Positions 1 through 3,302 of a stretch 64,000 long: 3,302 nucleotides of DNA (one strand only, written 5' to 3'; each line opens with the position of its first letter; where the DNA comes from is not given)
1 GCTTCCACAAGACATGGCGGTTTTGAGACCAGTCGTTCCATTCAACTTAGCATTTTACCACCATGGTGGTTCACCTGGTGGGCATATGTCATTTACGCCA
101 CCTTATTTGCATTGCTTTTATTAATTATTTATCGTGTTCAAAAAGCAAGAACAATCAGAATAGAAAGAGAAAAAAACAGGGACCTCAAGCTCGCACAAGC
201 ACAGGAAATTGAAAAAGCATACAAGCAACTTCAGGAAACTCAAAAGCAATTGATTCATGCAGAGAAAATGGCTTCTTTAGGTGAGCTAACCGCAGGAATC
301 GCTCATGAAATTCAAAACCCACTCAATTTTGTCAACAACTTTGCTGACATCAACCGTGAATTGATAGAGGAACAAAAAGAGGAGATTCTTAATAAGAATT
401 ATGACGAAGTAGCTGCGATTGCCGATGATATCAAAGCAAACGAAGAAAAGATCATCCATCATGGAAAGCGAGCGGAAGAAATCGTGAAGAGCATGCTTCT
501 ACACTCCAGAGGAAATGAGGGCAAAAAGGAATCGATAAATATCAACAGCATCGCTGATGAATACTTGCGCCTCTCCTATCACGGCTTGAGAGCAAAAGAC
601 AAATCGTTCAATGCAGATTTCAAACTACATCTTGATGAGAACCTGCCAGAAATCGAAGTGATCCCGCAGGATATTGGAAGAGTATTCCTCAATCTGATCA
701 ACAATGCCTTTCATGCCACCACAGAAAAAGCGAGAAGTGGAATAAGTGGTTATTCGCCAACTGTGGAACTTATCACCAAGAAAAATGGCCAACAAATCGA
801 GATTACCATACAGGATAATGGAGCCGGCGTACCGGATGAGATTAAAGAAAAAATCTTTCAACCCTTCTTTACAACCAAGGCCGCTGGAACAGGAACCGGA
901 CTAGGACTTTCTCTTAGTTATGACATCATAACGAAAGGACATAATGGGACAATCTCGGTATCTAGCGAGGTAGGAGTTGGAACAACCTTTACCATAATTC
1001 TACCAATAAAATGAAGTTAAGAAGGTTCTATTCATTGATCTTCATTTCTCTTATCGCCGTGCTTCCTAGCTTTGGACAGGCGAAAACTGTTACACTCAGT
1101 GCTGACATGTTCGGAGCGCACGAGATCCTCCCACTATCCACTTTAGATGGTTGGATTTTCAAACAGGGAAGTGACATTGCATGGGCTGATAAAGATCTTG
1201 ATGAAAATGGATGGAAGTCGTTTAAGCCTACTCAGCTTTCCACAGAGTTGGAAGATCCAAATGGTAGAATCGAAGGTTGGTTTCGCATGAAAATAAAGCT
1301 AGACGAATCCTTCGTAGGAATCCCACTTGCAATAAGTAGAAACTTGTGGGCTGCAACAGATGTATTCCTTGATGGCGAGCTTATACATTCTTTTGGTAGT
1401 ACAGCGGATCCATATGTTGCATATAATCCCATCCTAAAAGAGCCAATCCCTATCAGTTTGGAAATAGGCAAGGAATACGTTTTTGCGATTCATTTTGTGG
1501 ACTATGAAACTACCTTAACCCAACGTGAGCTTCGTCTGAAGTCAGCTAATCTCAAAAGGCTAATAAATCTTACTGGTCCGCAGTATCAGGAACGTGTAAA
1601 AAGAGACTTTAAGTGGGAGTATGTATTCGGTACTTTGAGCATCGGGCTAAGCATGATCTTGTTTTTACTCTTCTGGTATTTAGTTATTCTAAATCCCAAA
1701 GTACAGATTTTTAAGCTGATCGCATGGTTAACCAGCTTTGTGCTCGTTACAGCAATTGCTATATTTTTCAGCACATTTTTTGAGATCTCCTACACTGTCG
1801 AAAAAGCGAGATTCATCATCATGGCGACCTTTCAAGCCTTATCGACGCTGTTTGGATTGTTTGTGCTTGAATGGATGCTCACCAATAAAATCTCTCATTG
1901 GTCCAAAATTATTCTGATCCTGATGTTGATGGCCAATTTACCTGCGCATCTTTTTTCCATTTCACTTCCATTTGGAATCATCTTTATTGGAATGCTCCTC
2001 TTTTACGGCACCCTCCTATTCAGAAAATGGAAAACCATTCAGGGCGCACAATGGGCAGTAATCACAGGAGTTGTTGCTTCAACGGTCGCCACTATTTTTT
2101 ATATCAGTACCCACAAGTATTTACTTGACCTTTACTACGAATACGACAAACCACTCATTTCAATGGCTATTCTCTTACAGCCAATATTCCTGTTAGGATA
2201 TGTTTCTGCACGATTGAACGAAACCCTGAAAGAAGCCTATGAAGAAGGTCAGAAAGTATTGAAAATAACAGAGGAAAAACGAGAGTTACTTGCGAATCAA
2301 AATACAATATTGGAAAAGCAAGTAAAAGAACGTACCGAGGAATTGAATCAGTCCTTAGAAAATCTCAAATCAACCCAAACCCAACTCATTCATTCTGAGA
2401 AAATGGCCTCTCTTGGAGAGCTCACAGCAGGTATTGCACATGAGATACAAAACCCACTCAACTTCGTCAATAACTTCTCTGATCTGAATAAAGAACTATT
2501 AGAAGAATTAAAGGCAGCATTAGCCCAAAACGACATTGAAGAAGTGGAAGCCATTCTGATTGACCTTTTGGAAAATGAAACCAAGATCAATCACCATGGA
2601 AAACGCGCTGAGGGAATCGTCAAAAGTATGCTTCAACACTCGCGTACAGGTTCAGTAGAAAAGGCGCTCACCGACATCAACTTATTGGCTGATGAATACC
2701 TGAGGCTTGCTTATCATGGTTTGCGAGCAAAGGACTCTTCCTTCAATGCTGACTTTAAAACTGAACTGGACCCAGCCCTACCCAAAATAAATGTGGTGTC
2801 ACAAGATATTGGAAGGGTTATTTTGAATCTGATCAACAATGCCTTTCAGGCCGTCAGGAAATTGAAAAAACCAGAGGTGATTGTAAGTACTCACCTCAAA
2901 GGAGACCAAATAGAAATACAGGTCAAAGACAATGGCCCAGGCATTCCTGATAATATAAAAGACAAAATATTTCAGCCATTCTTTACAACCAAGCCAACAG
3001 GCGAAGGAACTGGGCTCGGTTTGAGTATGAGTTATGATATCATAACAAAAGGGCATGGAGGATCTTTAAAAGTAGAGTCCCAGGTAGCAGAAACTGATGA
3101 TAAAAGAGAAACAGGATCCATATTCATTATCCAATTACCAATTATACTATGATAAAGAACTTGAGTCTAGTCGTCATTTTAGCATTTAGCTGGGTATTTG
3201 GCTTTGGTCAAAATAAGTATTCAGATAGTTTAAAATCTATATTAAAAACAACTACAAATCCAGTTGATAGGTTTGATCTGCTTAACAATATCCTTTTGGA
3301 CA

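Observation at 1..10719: Output-less multi-kinase array: four tandem sensor kinases with one transmitter type, three sensor architectures, and three receivers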

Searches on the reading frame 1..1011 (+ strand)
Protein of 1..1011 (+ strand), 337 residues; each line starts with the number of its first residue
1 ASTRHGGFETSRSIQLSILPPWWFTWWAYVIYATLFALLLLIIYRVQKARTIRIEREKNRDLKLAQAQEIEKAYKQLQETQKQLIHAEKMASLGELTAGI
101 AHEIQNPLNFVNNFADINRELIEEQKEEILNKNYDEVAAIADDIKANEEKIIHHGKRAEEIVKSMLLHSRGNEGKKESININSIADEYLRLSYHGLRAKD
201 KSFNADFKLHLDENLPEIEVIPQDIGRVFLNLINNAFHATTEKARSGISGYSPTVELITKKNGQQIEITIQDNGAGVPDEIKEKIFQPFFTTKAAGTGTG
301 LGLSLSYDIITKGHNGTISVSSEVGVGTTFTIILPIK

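Call 3: search_protein_families(library=pfam, proteins=[window:1-1011:+], max_evalue=0.01)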
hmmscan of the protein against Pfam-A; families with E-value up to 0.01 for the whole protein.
window:1-1011:+ (337 aa): 5 families
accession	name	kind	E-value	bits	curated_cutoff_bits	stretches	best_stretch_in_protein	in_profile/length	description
PF02518.31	HATPase_c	-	3.1e-24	86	26.4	1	223-336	4-109/111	Histidine kinase-, DNA gyrase B-, and HSP90-like ATPase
PF00512.31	HisKA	-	5.7e-07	29.9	26.9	1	93-171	2-63/66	His Kinase A (phospho-acceptor) domain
PF13589.12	HATPase_c_3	-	0.0021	18.6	25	1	229-287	7-55/137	Histidine kinase-, DNA gyrase B-, and HSP90-like ATPase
PF10925.13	DUF2680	-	0.0054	17.3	25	1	66-105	5-42/57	Protein of unknown function (DUF2680)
PF14316.11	DUF4381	-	0.0098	16.6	27.2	0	17-80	9-72/145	Domain of unknown function (DUF4381)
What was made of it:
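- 1..1014 (+): K1: 3' part of a sensor histidine kinase (TM segment, DHp, HATPase_c). The N-terminus lies outside the window. Pfam finds HisKA + HATPase_c (call 3).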

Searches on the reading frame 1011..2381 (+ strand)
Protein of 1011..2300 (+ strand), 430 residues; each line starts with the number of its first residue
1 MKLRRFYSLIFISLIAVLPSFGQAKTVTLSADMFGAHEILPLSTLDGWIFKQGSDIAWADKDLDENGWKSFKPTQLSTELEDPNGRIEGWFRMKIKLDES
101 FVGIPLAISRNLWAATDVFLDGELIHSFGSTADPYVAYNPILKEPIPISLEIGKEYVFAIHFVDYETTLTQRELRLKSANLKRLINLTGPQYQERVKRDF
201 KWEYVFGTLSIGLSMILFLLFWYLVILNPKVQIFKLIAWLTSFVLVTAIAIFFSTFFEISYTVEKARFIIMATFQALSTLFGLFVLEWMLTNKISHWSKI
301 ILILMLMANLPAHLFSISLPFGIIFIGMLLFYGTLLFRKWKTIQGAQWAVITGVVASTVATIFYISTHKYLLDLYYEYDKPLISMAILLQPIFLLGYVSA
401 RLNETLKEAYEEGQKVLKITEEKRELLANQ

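Call 19: search_protein_families(library=pfam, proteins=[window:1011-2300:+], max_evalue=5)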
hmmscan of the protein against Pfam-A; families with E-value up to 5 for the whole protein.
seq(430 aa): 0 families

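Call 40: search_protein_families(library=pfam, alignment_id=A2, max_evalue=0.001)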
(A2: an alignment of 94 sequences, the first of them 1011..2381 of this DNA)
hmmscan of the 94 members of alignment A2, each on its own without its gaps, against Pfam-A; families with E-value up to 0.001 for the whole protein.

A. member 1, window:1011-2381:+ (457 aa): 0 families

B. families by the number of members that match (of 94 scanned): 56 families (the first 25 are shown)
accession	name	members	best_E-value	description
PF13424.12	TPR_12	29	2.1e-51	Tetratricopeptide repeat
PF00515.34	TPR_1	23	6.1e-26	Tetratricopeptide repeat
PF07719.23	TPR_2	23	3.6e-24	Tetratricopeptide repeat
PF13181.12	TPR_8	20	8.1e-21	Tetratricopeptide repeat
PF13176.12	TPR_7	19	3e-17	Tetratricopeptide repeat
PF13374.12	TPR_10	18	5.8e-20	Tetratricopeptide repeat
PF07494.17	Reg_prop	17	6.2e-79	Two component regulator propeller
PF07495.19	Y_Y_Y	17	3.9e-19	Y_Y_Y domain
PF17874.7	TPR_MalT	16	2.6e-14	MalT-like TPR region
PF08450.18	SGL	10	4.2e-18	SMP-30/Gluconolactonase/LRE-like region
PF13432.12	TPR_16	10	1.9e-09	Tetratricopeptide repeat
PF13428.12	TPR_14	9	1.9e-10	Tetratricopeptide repeat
PF13474.12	SnoaL_3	6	1.8e-19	SnoaL-like domain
PF13174.12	TPR_6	6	2.6e-09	Tetratricopeptide repeat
PF14559.12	TPR_19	6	5.7e-06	Tetratricopeptide repeat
PF07695.17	7TMR-DISM_7TM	4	2.5e-29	7TM diverse intracellular signalling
PF07696.17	7TMR-DISMED2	4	1.1e-28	7TMR-DISM extracellular 2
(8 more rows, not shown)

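Call 68: find_homologous_proteins(query=window:1011-2300:+, max_evalue=0.00001)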
Query window:1011-2300:+ (430 aa): 151 proteins with E <= 0.00001 among 8000 candidates; the best 120 are listed.
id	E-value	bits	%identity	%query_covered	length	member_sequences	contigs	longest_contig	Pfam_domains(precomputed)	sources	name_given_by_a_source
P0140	8.5e-277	936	99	100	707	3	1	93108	PF02518.32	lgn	-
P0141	2.9e-176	605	64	96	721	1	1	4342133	PF02518.32,PF00512.32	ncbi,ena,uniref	ncbi:sensor histidine kinase [Ekhidna sp.]|uniref:sensor histidine kinase n=1 Tax=Ekhidna sp. TaxID=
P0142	2.1e-174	599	63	96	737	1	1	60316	PF02518.32,PF00512.32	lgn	-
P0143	1.2e-173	596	62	100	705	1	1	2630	PF02518.32,PF00512.32,PF14501.13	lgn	-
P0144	3.3e-173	595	59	99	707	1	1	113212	PF02518.32,PF00512.32,PF14501.13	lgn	-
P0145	7.5e-173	594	62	98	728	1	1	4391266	PF02518.32,PF00512.32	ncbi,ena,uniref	ncbi:sensor histidine kinase [Ekhidna sp.]|uniref:sensor histidine kinase n=1 Tax=Ekhidna sp. TaxID=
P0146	5.6e-171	588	63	97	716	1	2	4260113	PF02518.32,PF00512.32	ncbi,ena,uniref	ncbi:sensor histidine kinase [Ekhidna sp.]|uniref:sensor histidine kinase n=1 Tax=Ekhidna sp. TaxID=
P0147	2.8e-168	579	60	98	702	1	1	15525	PF02518.32,PF14501.13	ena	-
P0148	4.8e-156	538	58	98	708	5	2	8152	PF02518.32,PF00512.32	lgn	-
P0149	2.1e-153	530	56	96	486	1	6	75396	-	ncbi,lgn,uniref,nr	ncbi:hypothetical protein [Algoriphagus marinus]|uniref:hypothetical protein n=1 Tax=Algoriphagus ma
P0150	2.8e-153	529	55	99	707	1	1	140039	PF02518.32,PF14501.13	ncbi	ncbi:MAG: ATP-binding protein [Cyclobacteriaceae bacterium]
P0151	2.5e-152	526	55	100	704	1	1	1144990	PF02518.32,PF00512.32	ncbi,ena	-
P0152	5.6e-151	522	57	99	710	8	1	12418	PF02518.32,PF00512.32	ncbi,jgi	ncbi:MAG: signal transduction histidine kinase [Cyclobacteriaceae bacterium]|jgi:signal transduction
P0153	5.7e-151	522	57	98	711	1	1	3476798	PF02518.32,PF00512.32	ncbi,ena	-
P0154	2.6e-150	519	53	100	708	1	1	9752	PF02518.32,PF00512.32,PF14501.13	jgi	jgi:signal transduction histidine kinase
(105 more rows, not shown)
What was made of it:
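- This transmitter class (AtoS/NtrB/FixL; sources label homologues 'NtrC family sensor kinase', call 68) often pairs with NtrC-type regulators.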

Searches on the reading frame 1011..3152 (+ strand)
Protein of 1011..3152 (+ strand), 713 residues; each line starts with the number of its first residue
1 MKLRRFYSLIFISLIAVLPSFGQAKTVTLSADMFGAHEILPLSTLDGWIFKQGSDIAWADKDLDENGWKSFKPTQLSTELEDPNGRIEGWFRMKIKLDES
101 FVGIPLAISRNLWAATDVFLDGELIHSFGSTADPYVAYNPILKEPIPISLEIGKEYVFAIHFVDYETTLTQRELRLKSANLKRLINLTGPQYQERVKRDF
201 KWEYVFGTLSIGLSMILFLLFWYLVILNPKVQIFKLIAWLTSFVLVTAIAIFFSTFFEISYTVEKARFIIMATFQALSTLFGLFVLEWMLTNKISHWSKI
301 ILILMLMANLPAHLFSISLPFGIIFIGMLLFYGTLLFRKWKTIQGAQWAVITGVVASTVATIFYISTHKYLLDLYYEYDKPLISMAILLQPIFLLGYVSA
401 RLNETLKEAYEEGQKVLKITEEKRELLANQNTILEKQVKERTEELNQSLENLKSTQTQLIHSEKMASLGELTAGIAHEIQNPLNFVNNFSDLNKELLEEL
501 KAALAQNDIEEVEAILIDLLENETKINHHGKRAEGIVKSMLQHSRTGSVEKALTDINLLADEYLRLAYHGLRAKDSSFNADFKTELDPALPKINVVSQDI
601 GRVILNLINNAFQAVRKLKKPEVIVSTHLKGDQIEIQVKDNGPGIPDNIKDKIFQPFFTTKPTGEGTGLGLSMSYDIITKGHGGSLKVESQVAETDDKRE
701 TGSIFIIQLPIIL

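Call 3: search_protein_families(library=pfam, proteins=[window:1011-3149:+], max_evalue=0.01)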
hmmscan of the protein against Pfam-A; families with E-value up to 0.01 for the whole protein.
window:1011-3149:+ (713 aa): 3 families
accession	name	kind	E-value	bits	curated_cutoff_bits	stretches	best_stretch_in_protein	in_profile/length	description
PF02518.31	HATPase_c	-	2e-22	80.2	26.4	1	598-710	4-108/111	Histidine kinase-, DNA gyrase B-, and HSP90-like ATPase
PF14501.12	HATPase_c_5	-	1.7e-05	25.1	22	1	598-690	4-90/102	GHKL domain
PF00512.31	HisKA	-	0.00011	22.6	26.9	1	468-505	2-41/66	His Kinase A (phospho-acceptor) domain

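Call 10: find_encoding_contigs(protein=window:1011-3152:+, flank=10000, max_places=6)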
Protein window:1011-3152:+ (713 aa): no gene with exactly this product is on record in the collection.

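Call 20: search_protein_families(library=ncbifam, proteins=[window:1011-3149:+], max_evalue=0.01)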
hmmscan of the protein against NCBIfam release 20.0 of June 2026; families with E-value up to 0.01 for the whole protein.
window:1011-3149:+ (713 aa): 72 families (the best 25 are shown)
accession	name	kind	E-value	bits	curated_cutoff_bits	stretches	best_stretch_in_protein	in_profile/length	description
NF008468.0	PRK11360.1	equivalog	8.3e-43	146.6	646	1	449-710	377-607/616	two-component system sensor histidine kinase AtoS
NF052574.1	HisKinEspCMyxo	equivalog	1.7e-39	135.6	1200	1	453-710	402-636/785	serine histidine kinase EspC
NF038348.1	T2SS_HK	subfamily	2.1e-37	128.8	450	1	401-711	261-573/574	histidine kinase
NF007688.0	PRK10364.1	equivalog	1.5e-31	109.7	479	1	454-712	226-452/460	two-component system sensor histidine kinase ZraS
NF041777.1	sens_FixL_Rhizob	equivalog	9e-31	107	850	1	439-693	234-470/485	sensor protein FixL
NF052573.1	HisKinEspAMyxo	equivalog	8e-30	103.5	1400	1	452-693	368-600/755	serine histidine kinase EspA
NF046026.1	HisKinCckACaul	equivalog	2.9e-28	98.4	1000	1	451-711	285-532/678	cell cycle histidine kinase CckA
NF047497.1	HK_LIC_12097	equivalog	3.8e-28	98.3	500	1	413-695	94-358/367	LIC_12097 family sensor histidine kinase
NF010411.0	PRK13837.1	equivalog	4.5e-28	97.7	647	1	452-710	434-674/828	two-component system VirA-like sensor kinase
NF047794.1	HisKinPtgB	equivalog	2.9e-27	95.2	1000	1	427-692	405-643/656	two-component system sensor histidine kinase PgtB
NF046020.1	HisKinCckABruc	equivalog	1.4e-25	89.4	1000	1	452-694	464-697/868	cell cycle histidine kinase CckA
NF010076.0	PRK13557.1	subfamily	9.2e-25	87.1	631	1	456-694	151-384/540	histidine kinase famiy protein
NF047466.1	hybrid_RR_LvrB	exception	3.4e-24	85.7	500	1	453-694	137-366/377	hybrid histidine kinase/response regulator LvrB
NF040750.1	tetrathio_HK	equivalog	4.9e-22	78.1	750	1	427-696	297-546/555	tetrathionate respiration histidine kinase TtrS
NF008293.1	PRK11073.1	equivalog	2.8e-19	69.6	240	1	405-695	65-339/349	nitrogen regulation protein NR(II)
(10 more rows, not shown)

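Call 80: predict_structure(alignment_id=A4)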
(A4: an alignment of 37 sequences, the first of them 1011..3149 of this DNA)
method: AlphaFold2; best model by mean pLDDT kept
length: 713 residues; sequences in the alignment: 37
mean_pLDDT: 83.3   pTM: 0.59
mean pLDDT of the five models: 83.3, 81.9, 81.6, 81.5, 80.6
residues with pLDDT >= 90: 333; 70-90: 272; 50-70: 60; < 50: 48
segments of 3 or more residues with pLDDT < 50: 19-22, 451-475, 541-548, 660-666
pLDDT, mean of each block of 10 residues (from residue 1): 68 63 76 93 94 93 89 91 89 96 95 93 94 87 91 95 78 81 93 92 94 97 95 95 97 88 88 93 95 95 92 83 91 95 92 93 87 84 93 92 85 89 84 78 60 39 38 49 68 78 80 80 75 59 46 90 86 79 91 90 88 83 93 94 84 68 45 85 90 65 91 76
secondary structure, 60 per line:
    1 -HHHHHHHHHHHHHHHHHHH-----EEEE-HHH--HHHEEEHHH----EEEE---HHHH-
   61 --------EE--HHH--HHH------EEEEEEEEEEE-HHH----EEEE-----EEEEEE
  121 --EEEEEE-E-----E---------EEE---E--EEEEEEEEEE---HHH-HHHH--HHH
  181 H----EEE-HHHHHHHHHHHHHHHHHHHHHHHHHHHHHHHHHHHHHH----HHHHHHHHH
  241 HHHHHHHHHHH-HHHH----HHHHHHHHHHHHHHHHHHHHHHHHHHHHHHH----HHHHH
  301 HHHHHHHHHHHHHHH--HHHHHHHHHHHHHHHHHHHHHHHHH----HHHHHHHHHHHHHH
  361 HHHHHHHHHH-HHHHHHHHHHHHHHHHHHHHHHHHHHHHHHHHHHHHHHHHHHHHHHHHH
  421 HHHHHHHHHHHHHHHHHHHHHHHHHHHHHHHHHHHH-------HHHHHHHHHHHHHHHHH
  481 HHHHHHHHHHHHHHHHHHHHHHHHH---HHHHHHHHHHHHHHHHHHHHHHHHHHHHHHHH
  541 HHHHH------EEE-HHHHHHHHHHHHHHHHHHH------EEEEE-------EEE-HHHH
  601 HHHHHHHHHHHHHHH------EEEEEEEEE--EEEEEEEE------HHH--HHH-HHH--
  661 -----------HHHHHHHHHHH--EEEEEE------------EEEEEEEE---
elements in order (helices of 4 or more, strands of 3 or more residues): H2-20 E26-29 E39-41 E49-52 H56-59 E87-97 E106-109 E115-120 E123-128 E146-148 E155-164 H172-175 H178-181 E186-188 H190-227 H232-251 H253-256 H261-291 H296-315 H318-342 H347-370 H372-456 H464-505 H509-545 E552-554 H556-574 E581-585 E593-595 H597-615 E622-630 E633-640 H672-682 E685-690 E703-710
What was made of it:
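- On 7TMR-DISM sensors, for K2: The AF2 model has beta strands at 26-188 and seven helices from 190 to about 400 (call 80).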

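Call 84: fold_search(model_id=the predicted structure, library=pdb)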
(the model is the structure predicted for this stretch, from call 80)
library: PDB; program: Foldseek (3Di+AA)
matches with E <= 10: 1034; with E <= 0.001: 347
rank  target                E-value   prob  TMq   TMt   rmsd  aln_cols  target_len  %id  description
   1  6rgz_A                2.5e-14  1.00  0.20  0.55  11.8       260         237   25  Revisiting pH-gated conformational switch. Complex HK853-RR468 pH 6.5 (released 2020-02-19)
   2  6rh0_B                3.2e-14  1.00  0.20  0.56  11.3       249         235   26  Revisiting pH-gated conformational switch. Complex HK853-RR468 pH 5.5 (released 2020-02-19)
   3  6rh8_A                4.4e-14  1.00  0.19  0.54  11.6       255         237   25  Revisiting pH-gated conformational switch. Complex HK853 mutant H260A -RR468 mutant D53A pH 5.3 (released 2020-02-19)
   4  6rh0_A                4.9e-14  1.00  0.19  0.55  11.1       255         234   25  Revisiting pH-gated conformational switch. Complex HK853-RR468 pH 5.5 (released 2020-02-19)
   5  6rfv_B                5.1e-14  1.00  0.20  0.56  11.7       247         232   26  Revisiting pH-gated conformational switch. Complex HK853-RR468 pH 7 (released 2020-02-19)
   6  5uht_A                8.7e-14  1.00  0.19  0.55  11.8       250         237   25  Structure of the Thermotoga maritima HK853-BeF3-RR468 complex at pH 5.0 (released 2017-12-27)
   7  4jav_A                1.1e-13  1.00  0.20  0.53   8.6       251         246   25  Structural basis of a rationally rewired protein-protein interface (HK853wt and RR468mutant V13P, L14I, I17M and N21V) (released 2013-09-04)
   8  6rgy_B                1.3e-13  1.00  0.20  0.55  11.4       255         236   25  Revisiting pH-gated conformational switch. Complex HK853-RR468 pH 7.5 (released 2020-02-19)
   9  6rgy_A                1.3e-13  1.00  0.19  0.55  12.1       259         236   25  Revisiting pH-gated conformational switch. Complex HK853-RR468 pH 7.5 (released 2020-02-19)
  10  9jfj_C                1.8e-13  1.00  0.20  0.58  16.7       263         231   27  Crystal structure of the cytoplasmic domain of ZraS in ADP-bound form (released 2025-03-26)
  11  9jfj_A                2.1e-13  1.00  0.20  0.58  16.6       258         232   28  Crystal structure of the cytoplasmic domain of ZraS in ADP-bound form (released 2025-03-26)
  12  6azr_A                2.3e-13  1.00  0.19  0.55  12.2       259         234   25  Crystal structure of the T264A HK853cp-BeF3-RR468 complex (released 2017-12-27)
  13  8a6x_B                2.8e-13  1.00  0.20  0.37  21.8       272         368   25  Crystal structure of a chimeric LOV-Histidine kinase SB2F1 (asymmetrical variant, trigonal form with long c axis) (released 2024-01-10)
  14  4gcz_A                3.8e-13  1.00  0.25  0.45   9.6       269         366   27  Structure of a blue-light photoreceptor (released 2013-06-19)
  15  6rh7_A                4.7e-13  1.00  0.19  0.54  11.8       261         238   24  Revisiting pH-gated conformational switch. Complex HK853 mutant H260A -RR468 mutant D53A pH 7.5 (released 2020-02-19)
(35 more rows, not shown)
